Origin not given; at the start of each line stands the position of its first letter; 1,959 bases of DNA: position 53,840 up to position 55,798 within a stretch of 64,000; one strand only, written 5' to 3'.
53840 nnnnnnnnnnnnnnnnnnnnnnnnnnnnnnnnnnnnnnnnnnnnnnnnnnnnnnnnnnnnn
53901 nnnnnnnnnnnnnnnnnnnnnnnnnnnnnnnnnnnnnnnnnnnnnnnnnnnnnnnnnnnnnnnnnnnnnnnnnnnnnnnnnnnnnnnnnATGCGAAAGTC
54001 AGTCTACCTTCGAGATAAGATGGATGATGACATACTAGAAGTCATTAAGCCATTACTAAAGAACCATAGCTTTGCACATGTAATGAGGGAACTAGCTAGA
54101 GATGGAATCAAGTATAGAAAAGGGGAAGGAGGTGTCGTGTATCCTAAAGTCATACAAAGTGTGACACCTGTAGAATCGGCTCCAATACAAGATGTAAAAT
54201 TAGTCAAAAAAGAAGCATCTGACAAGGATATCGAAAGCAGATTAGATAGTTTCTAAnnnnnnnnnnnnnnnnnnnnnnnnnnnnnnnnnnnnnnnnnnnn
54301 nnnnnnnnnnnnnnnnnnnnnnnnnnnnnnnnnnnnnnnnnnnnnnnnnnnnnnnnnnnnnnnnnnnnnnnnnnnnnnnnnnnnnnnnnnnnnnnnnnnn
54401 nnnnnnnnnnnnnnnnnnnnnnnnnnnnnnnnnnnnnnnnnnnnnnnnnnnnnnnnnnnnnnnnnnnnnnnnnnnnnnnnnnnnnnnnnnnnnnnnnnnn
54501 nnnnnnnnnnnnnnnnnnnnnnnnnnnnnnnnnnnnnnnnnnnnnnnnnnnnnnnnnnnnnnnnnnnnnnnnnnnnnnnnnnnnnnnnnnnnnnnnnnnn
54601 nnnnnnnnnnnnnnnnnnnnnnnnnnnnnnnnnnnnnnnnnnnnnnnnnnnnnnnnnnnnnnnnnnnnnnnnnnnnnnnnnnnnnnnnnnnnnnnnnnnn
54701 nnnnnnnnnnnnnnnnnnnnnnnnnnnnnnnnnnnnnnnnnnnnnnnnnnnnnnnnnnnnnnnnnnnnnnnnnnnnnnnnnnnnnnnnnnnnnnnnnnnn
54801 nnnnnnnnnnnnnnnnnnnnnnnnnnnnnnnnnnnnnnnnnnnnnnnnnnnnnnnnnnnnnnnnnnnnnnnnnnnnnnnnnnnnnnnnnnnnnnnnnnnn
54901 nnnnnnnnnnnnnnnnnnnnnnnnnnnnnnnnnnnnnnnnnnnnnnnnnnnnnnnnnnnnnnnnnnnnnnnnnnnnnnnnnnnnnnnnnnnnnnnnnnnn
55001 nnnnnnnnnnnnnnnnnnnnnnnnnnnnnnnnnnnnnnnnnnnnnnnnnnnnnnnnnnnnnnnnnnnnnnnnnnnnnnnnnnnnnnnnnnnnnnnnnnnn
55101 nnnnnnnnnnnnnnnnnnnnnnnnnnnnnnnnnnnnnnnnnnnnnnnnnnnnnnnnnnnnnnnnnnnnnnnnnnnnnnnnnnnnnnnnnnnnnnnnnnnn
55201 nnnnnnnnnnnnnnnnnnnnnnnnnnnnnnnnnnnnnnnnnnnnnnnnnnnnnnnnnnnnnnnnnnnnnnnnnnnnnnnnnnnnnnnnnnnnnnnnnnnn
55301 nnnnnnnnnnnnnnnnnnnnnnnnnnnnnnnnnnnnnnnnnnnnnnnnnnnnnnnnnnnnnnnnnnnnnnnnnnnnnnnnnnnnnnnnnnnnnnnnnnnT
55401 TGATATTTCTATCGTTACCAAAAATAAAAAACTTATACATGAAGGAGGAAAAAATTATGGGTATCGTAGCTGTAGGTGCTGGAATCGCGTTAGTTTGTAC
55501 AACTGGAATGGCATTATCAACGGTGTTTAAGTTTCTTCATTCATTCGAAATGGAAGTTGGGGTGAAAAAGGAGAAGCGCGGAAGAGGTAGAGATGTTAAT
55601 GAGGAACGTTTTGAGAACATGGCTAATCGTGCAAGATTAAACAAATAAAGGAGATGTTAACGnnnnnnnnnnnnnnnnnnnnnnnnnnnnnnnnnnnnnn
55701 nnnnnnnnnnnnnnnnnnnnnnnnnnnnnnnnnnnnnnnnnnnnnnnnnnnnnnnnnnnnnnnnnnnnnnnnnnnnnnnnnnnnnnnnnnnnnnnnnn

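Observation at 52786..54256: Plasmid-partition-like cassette in a lytic phage: phased T-tract iterons, an actin-like ParM/Alp ATPase and a small RHH-like protein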

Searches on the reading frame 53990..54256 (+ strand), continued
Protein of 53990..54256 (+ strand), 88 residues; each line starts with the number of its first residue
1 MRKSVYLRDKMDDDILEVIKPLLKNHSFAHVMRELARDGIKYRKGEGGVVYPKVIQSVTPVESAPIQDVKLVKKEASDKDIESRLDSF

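Call 45: predict_structure(alignment_id=A2)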
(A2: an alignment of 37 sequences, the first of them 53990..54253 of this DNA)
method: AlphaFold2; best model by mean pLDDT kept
length: 88 residues; sequences in the alignment: 37
mean_pLDDT: 69.5   pTM: 0.37
mean pLDDT of the five models: 69.5, 69.1, 68.2, 67.9, 67.5
residues with pLDDT >= 90: 0; 70-90: 42; 50-70: 44; < 50: 2
segments of 3 or more residues with pLDDT < 50: none
pLDDT, mean of each block of 10 residues (from residue 1): 66 80 85 78 58 56 64 70 68
secondary structure, 60 per line:
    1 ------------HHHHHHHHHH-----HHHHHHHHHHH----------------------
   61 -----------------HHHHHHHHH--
elements in order: H13-22 H28-38 H78-86
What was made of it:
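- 53990..54256 (+): parR-like adaptor, 88 aa. Residues 1-45 form a predicted ribbon-helix-helix domain, 46-69 a variable low-complexity linker, and 70-88 a conserved C-terminal helix (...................-COOH). Full-length AF2 shows a disordered linker and helix 78-86 (call 45).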

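Call 49: fold_search(model_id=the predicted structure, library=pdb)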
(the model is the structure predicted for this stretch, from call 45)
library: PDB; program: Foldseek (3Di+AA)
matches with E <= 10: 2; with E <= 0.001: 0
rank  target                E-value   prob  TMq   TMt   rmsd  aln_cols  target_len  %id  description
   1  5nr6_MODEL_1_A        3.4e+00  0.03  0.18  0.16  14.0        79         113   16  NMR structure and 1H, 13C and 15N signal assignments for Dictyostelium discoidans MATB protein S71A mutant (released 2017-09-20)
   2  5x3t_E                6.1e+00  0.05  0.27  0.35  10.7        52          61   25  VapBC from Mycobacterium tuberculosis (released 2017-06-07)

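Call 50: search_protein_families(library=pfam, alignment_id=A2, max_evalue=10)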
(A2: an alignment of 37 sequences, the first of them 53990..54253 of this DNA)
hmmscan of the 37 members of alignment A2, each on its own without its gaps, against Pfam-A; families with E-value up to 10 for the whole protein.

A. member 1, window:53990-54253:+ (88 aa): 0 families

B. families by the number of members that match (of 37 scanned): 11 families
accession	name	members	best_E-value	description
PF22388.2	DUF6974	1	0.022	Domain of unknown function (DUF6974)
PF07372.17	DUF1491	1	0.053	Protein of unknown function (DUF1491)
PF02454.21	Sigma_1s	1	0.055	Sigma 1s protein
PF07913.16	DUF1678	1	0.068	Protein of unknown function (DUF1678)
PF01726.22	LexA_DNA_bind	1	0.074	LexA DNA binding domain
PF06988.16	NifT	1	0.091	NifT/FixU protein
PF18064.7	CB_ParB_C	1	0.12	Centromere-binding protein ParB C-terminal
PF11547.14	E3_UbLigase_EDD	1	0.16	E3 ubiquitin ligase EDD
PF12360.13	Pax7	1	0.2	Paired box protein 7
PF13865.11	FoP_duplication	1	0.22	C-terminal duplication domain of Friend of PRMT1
PF19046.5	GM130_C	1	0.38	GM130 C-terminal binding motif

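Call 55: search_protein_representatives(alignment_id=A2)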
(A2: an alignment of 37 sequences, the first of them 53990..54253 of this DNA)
Query: 37 sequences, 101 profile positions. Proteins with E-value up to 0.001 (for the whole library): 105; up to 1e-10: 56; up to 1e-30: 1. The best 105 are listed.
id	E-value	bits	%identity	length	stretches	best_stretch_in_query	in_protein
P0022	4.8e-32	126.1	-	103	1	3-101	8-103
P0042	3.8e-29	116.9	-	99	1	1-101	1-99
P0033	1.9e-28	114.6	-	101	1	4-101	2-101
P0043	1.1e-27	112.2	-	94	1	1-101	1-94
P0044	1.4e-27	111.9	-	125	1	3-101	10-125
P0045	5.2e-27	110.0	-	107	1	1-101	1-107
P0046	7.9e-27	109.4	-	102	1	1-101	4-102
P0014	1.4e-26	108.6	-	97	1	4-101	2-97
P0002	3.6e-26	107.3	-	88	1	5-101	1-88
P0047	1.1e-25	105.8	-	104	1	5-101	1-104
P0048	6.5e-25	103.3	-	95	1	3-101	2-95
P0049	6.8e-25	103.2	-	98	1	1-101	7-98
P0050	2.2e-24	101.6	-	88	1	3-101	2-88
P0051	2.7e-24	101.3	-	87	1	4-101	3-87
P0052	6.3e-24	100.1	-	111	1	3-101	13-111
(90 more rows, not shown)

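Call 58: search_protein_families(library=pfam, alignment_id=A3, max_evalue=1)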
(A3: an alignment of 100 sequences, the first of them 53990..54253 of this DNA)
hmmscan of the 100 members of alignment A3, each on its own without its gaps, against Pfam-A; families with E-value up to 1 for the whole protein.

A. member 1, window:53990-54253:+ (88 aa): 0 families

B. families by the number of members that match (of 100 scanned): 45 families (the first 25 are shown)
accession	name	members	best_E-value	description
PF04050.20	Upf2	1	0.0037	Up-frameshift suppressor 2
PF12651.13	RHH_3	1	0.0096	Ribbon-helix-helix domain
PF11121.13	DUF2639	1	0.011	Protein of unknown function (DUF2639)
PF12080.14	GldM_4th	1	0.012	GldM C-terminal domain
PF04282.18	DUF438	1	0.015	Family of unknown function (DUF438)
PF03568.22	Peptidase_C50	1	0.015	Peptidase family C50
PF17887.7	Jak1_Phl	1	0.016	Jak1 pleckstrin homology-like domain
PF12687.12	DUF3801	1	0.024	Protein of unknown function (DUF3801)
PF22641.2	TiaS_TCKD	1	0.025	TiaS TCKD domain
PF19256.4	LAIKA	1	0.03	LAIKA domain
PF20439.3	SpoIVA_C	1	0.041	Sporulation stage IV protein A, C-terminal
PF19097.5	Snu56_snRNP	1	0.044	Snu56-like U1 small nuclear ribonucleoprotein component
PF15050.11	SCIMP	1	0.047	SCIMP protein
PF24076.1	DUF7368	1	0.047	Family of unknown function (DUF7368)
PF18826.6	bVLRF1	1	0.05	Bacteroidetes VLRF1 release factor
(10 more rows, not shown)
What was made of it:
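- Tried and rejected: Pfam on 37 and on 100 family members (calls 50, 58);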

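Call 59: search_solved_structures(query=A3, max_evalue=10, show_alignments=3)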
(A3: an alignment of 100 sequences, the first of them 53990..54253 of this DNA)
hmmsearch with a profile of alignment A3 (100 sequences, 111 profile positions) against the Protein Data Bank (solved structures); distinct sequences matched with E-value up to 10: 6.
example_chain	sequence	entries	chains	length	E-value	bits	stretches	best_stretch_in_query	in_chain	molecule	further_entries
2bj1_A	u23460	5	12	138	0.72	13.3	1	12-51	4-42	NICKEL RESPONSIVE REGULATOR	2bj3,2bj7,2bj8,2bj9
4ig8_A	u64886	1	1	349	1.4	12.3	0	26-57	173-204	2'-5'-oligoadenylate synthase 1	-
6p8e_B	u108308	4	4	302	2.5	11.5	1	6-51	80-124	Cyclin-dependent kinase 4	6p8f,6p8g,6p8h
2w96_B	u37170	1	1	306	2.5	11.5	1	6-51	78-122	CELL DIVISION PROTEIN KINASE 4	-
2w99_B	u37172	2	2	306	2.5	11.5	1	6-51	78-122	CELL DIVISION PROTEIN KINASE 4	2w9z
2w9f_B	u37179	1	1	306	2.5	11.5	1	6-51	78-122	CELL DIVISION PROTEIN KINASE 4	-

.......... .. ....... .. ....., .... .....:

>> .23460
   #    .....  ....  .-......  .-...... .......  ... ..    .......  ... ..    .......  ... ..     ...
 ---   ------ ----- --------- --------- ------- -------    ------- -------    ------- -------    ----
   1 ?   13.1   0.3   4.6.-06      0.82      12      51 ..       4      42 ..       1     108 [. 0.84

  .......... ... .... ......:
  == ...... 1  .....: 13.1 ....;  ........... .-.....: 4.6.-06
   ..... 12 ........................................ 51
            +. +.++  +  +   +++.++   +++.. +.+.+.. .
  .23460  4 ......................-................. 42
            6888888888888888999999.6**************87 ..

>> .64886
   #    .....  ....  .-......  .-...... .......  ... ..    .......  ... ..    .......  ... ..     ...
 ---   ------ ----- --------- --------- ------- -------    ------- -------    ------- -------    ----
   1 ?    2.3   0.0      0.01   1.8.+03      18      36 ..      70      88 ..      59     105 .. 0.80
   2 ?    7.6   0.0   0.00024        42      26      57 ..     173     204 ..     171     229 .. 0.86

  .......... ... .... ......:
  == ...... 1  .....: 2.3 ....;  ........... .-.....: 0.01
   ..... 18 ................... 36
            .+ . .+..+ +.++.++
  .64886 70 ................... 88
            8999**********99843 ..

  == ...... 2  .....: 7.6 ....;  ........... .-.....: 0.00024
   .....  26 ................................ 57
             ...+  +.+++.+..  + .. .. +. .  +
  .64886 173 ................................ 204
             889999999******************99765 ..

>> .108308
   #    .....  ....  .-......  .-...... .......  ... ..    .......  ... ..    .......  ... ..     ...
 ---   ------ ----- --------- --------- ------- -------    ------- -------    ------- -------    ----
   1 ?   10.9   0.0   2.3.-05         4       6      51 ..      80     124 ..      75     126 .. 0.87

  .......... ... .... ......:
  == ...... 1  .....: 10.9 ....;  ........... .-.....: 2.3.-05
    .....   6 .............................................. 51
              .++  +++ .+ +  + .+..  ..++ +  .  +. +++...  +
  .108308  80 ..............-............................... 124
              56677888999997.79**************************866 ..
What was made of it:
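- The family profile aligns to the NikR RHH in the correct register (call 59, E 0.72, weak).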

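Call 62: find_encoding_contigs(protein=P0041, flank=4000, max_places=2)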
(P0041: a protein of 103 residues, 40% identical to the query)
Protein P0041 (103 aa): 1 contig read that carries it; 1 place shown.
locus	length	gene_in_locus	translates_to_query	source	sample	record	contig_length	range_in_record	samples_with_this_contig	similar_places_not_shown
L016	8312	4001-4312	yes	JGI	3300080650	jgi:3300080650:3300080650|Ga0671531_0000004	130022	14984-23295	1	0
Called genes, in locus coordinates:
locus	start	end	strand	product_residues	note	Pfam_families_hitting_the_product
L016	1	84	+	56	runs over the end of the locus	-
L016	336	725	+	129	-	-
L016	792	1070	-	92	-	-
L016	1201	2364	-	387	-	PF13730:HTH_36, PF11638:DnaA_N (weak)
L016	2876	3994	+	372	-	PF17989:ALP_N, PF21522:MreB-like_C, PF22128:Alp7A_like_C (weak)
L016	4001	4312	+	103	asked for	-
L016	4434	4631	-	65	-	-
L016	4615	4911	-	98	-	-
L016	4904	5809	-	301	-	PF17989:ALP_N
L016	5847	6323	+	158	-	PF00383:dCMP_cyt_deam_1, PF14437:MafB19-deam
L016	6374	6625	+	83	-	-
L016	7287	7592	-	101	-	-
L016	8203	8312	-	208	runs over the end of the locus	-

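Call 63: find_encoding_contigs(protein=P0033, flank=4000, max_places=2)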
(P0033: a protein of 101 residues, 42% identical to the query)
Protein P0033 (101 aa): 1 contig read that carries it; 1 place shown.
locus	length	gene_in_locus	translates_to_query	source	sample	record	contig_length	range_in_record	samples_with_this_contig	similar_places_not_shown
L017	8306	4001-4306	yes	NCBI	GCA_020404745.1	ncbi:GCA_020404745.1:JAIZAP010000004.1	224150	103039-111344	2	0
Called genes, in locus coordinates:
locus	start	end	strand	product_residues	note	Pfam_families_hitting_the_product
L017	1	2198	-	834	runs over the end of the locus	-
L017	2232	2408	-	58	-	-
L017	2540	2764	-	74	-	PF13443:HTH_26 (faint)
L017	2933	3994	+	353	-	PF17989:ALP_N, PF21522:MreB-like_C, PF22128:Alp7A_like_C (weak)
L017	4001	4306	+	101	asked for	-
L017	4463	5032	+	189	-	PF01551:Peptidase_M23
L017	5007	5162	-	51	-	-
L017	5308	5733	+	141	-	PF01381:HTH_3 (weak)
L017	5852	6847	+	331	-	-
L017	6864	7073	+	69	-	PF24126:DUF7394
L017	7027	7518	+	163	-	-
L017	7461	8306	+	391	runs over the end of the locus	-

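Call 102: search_protein_families(library=phrogs, proteins=[window:53990-54256:+], max_evalue=0.001)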
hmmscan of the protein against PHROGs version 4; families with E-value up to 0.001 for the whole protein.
window:53990-54256:+ (88 aa): 2 families
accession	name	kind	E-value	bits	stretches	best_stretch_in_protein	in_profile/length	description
phrog_3536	-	unknown function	1.4e-36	125.9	1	1-88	1-103/103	-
phrog_35014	-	unknown function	1.4e-07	32.7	1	1-44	1-48/95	-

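Call 103: search_protein_families(library=ncbifam, proteins=[window:53990-54256:+], max_evalue=0.1)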
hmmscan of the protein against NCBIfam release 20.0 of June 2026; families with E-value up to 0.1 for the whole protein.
window:53990-54256:+ (88 aa): 0 families

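Call 105: find_encoding_contigs(protein=P0034, flank=2500, max_places=1)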
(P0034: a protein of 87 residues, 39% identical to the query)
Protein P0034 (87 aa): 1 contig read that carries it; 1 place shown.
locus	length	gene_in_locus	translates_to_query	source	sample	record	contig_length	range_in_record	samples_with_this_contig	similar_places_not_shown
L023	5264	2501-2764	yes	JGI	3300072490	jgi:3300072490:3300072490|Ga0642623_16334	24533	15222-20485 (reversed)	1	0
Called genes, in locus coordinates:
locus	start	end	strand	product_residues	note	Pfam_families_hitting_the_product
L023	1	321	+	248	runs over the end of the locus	-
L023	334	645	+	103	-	PF10850:DUF2653 (faint)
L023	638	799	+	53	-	-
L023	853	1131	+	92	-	-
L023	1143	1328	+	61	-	-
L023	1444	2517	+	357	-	PF17989:ALP_N, PF21522:MreB-like_C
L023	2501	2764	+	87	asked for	-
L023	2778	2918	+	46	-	-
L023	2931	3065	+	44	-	-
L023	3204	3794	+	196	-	PF01551:Peptidase_M23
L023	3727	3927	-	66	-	-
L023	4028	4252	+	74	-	PF24126:DUF7394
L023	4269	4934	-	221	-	PF07463:NUMOD4, PF13392:HNH_3 (weak)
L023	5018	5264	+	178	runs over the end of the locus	-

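Call 106: find_encoding_contigs(protein=P0014, flank=2500, max_places=1)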
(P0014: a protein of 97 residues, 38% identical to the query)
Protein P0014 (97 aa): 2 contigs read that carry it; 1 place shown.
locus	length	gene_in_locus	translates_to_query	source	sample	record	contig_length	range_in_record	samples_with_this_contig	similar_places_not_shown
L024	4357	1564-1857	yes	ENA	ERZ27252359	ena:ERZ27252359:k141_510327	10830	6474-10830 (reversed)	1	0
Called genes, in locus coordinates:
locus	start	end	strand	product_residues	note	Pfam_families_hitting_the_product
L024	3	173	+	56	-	?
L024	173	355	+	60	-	-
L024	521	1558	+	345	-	PF17989:ALP_N, PF21522:MreB-like_C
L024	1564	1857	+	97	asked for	-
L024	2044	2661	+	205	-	PF01551:Peptidase_M23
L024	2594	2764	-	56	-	-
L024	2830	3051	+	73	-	PF24126:DUF7394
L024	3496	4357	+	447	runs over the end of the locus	-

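Call 107: find_encoding_contigs(protein=P0019, flank=2500, max_places=1)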
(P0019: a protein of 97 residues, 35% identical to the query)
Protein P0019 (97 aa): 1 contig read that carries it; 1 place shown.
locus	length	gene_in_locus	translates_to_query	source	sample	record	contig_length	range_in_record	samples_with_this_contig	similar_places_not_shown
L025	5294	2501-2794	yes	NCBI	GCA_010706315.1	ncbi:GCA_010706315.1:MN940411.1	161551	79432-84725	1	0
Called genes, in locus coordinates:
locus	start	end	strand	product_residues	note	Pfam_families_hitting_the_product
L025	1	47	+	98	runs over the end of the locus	-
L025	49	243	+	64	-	-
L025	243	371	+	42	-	-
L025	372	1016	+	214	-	-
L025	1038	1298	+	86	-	-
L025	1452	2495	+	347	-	PF17989:ALP_N, PF21522:MreB-like_C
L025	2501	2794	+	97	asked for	-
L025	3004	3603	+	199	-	PF01551:Peptidase_M23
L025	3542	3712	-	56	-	-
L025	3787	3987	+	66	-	PF24126:DUF7394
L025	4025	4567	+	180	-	-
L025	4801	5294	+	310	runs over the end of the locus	-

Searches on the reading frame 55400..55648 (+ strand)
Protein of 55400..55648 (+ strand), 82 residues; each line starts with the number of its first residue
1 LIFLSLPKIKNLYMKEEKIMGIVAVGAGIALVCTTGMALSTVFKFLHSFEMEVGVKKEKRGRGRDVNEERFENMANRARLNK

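Call 79: search_protein_families(library=pfam, proteins=[window:55400-55648:+], max_evalue=0.001)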
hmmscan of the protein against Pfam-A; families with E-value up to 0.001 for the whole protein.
window:55400-55648:+ (82 aa): 1 family
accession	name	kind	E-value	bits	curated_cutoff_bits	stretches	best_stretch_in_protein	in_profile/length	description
PF24126.1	DUF7394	-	1.4e-12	48.1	27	1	21-81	3-63/65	Family of unknown function (DUF7394)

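Call 118: search_dna_similar(query=window:55400-55648:+, collection=phages, mode=protein, max_evalue=0.001, max_rows=60, rows=spread)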
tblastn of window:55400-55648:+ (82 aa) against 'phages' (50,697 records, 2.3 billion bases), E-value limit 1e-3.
Records with a match: 111; places in all: 111; records where one place covers at least 80% of the query: 91.
Best place of each record, by identity: 95-99% 5; 80-90% 23; 60-80% 18; <60% 65.
By first word of the organism name: Bacillus 110; Xanthomonas 1.
By host as written in the record: Bacillus cereus 20; Bacillus thuringiensis subsp. kurstaki 8; Bacillus subtilis 8; - 7; Bacillus subtilis BEST7003 6; Bacillus thuringiensis subsp. kurstaki ATCC 33679 5; Bacillus thuringiensis kurstaki 5; Bacillus thuringiensis subsp. Kurstaki 4; and 28 more.
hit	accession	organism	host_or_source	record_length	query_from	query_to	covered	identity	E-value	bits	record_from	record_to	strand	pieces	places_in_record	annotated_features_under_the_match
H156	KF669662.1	Bacillus phage Spock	Bacillus thuringiensis subsp. Kurstaki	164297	1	82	100%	97.6%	6e-46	161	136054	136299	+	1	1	hypothetical protein | ribosome_binding_site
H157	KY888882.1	Bacillus phage Flapjack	Bacillus thuringiensis subsp. kurstaki ...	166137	1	82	100%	97.6%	6e-46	161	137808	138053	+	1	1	hypothetical protein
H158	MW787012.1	Bacillus phage SWEP1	Bacillus cereus LB2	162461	1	82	100%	85.4%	3e-36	133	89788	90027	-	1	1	hypothetical protein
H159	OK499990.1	Bacillus phage vB_BanH_RonSwanson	Bacillus anthracis Sterne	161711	1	82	100%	84.1%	7e-38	138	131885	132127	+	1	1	hypothetical protein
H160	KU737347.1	Bacillus phage Phrodo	Bacillus thuringiensis subsp. kurstaki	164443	1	82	100%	84.1%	7e-38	138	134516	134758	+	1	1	hypothetical protein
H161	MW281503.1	Bacillus phage Anthos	Bacillus thuringiensis subsp. kurstaki ...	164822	1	82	100%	84.1%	7e-38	138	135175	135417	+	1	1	membrane protein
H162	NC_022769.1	Bacillus phage BigBertha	Bacillus thuringiensis subsp. Kurstaki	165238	1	82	100%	84.1%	7e-38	138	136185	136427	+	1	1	hypothetical protein | ribosome_binding_site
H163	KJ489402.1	Bacillus phage Riley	-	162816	2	82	99%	84.0%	2e-37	137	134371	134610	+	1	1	hypothetical protein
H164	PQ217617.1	Bacillus phage Atlee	Bacillus thuringiensis subspecies ...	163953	2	82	99%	84.0%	2e-37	137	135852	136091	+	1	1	membrane protein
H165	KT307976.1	Bacillus phage AvesoBmore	Bacillus thuringiensis subsp. kurstaki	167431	2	82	99%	84.0%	2e-37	137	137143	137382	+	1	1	hypothetical protein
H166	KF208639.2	Bacillus phage Troll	Bacilluls thuringiensis kurstaki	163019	1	82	100%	82.9%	1e-37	137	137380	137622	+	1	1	223: hypothetical protein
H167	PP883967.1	Bacillus phage Jabberwock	Bacillus thuringiensis kurstaki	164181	1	82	100%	82.9%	1e-37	137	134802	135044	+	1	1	hypothetical protein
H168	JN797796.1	Bacillus phage B5S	Bacillus cereus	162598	6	82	94%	87.0%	6e-35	130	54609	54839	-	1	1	hypothetical protein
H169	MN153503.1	Bacillus phage Chotacabras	Bacillus thuringiensis subsp. kurstaki ...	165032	3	82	98%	82.5%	9e-36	132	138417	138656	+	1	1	220: hypothetical protein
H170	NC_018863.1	Bacillus phage B4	Bacillus cereus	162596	18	82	79%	98.5%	2e-34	128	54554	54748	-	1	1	hypothetical protein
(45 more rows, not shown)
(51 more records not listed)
